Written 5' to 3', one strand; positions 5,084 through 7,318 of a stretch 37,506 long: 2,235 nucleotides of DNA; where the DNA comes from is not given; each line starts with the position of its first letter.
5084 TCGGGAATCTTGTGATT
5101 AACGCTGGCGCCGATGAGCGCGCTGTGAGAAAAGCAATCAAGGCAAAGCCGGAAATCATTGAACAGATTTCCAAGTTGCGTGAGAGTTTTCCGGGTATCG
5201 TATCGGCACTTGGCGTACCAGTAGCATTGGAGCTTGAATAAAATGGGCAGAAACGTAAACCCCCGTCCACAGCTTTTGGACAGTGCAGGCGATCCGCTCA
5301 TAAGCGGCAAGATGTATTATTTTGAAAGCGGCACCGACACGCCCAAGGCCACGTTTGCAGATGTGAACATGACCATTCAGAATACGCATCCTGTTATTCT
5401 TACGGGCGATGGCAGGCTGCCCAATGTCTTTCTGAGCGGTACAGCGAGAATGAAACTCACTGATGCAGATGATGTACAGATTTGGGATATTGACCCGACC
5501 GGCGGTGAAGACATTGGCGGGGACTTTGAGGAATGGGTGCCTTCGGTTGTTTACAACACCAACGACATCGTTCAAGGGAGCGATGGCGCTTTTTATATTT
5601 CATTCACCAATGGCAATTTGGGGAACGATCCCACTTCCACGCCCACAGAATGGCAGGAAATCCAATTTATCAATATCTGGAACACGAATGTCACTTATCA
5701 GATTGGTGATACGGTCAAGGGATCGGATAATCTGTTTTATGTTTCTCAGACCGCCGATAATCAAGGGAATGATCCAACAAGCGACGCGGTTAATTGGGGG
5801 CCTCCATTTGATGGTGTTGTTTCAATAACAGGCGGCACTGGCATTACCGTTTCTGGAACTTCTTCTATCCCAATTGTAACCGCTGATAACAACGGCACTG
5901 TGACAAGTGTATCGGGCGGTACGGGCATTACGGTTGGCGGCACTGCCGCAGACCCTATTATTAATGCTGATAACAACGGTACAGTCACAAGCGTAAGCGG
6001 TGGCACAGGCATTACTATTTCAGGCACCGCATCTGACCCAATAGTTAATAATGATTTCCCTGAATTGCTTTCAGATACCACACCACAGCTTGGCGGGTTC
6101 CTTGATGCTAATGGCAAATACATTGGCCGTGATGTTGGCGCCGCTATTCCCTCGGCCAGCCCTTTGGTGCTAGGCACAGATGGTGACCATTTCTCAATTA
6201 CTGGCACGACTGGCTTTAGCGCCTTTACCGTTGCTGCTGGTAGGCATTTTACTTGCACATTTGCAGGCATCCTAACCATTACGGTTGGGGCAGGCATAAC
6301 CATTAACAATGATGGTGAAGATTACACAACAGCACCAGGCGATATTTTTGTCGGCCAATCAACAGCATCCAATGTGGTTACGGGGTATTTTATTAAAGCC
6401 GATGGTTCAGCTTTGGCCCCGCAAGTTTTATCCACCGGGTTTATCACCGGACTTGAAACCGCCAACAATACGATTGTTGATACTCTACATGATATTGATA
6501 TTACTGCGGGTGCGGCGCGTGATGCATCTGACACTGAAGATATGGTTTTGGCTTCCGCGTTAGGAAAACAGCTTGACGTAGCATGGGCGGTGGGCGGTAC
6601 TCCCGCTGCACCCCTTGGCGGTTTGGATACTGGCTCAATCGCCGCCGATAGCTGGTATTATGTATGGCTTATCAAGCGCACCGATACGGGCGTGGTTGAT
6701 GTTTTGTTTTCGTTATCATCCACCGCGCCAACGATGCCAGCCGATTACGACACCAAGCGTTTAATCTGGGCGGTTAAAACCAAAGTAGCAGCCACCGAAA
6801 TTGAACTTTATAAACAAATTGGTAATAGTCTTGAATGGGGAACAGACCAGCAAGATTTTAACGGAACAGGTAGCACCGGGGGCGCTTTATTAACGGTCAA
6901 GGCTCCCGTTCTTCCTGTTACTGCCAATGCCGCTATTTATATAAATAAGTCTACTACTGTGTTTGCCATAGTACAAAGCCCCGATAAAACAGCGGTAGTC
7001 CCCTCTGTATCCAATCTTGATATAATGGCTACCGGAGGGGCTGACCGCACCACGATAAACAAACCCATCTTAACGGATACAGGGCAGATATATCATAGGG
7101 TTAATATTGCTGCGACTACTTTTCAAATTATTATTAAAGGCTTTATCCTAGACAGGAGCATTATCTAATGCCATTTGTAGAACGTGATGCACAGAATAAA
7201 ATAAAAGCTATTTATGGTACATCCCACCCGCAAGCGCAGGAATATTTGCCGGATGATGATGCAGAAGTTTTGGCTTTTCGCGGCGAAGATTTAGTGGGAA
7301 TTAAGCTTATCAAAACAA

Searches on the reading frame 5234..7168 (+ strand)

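Call 3: search_protein_families(library=pfam, proteins=[window:5234-7168:+], max_evalue=0.01)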
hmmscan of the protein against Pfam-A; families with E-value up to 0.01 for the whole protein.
window:5234-7168:+ (644 aa): 1 family
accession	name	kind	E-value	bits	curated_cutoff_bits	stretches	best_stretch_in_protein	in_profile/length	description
PF02839.19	CBM_5_12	-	0.002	18.6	26.2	0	149-182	2-41/44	Carbohydrate-binding module family 5/12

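Call 4: search_protein_families(library=phrogs, proteins=[window:5234-7168:+], max_evalue=0.01)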
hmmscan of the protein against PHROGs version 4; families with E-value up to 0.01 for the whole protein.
window:5234-7168:+ (644 aa): 3 families
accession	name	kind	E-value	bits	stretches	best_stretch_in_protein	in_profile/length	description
phrog_26190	-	unknown function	6.8e-09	36.4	1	9-93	8-93/260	-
phrog_14646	-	unknown function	4.1e-05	24.9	0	97-144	51-97/172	-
phrog_6278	-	unknown function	0.00014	22.1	1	98-150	28-81/306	-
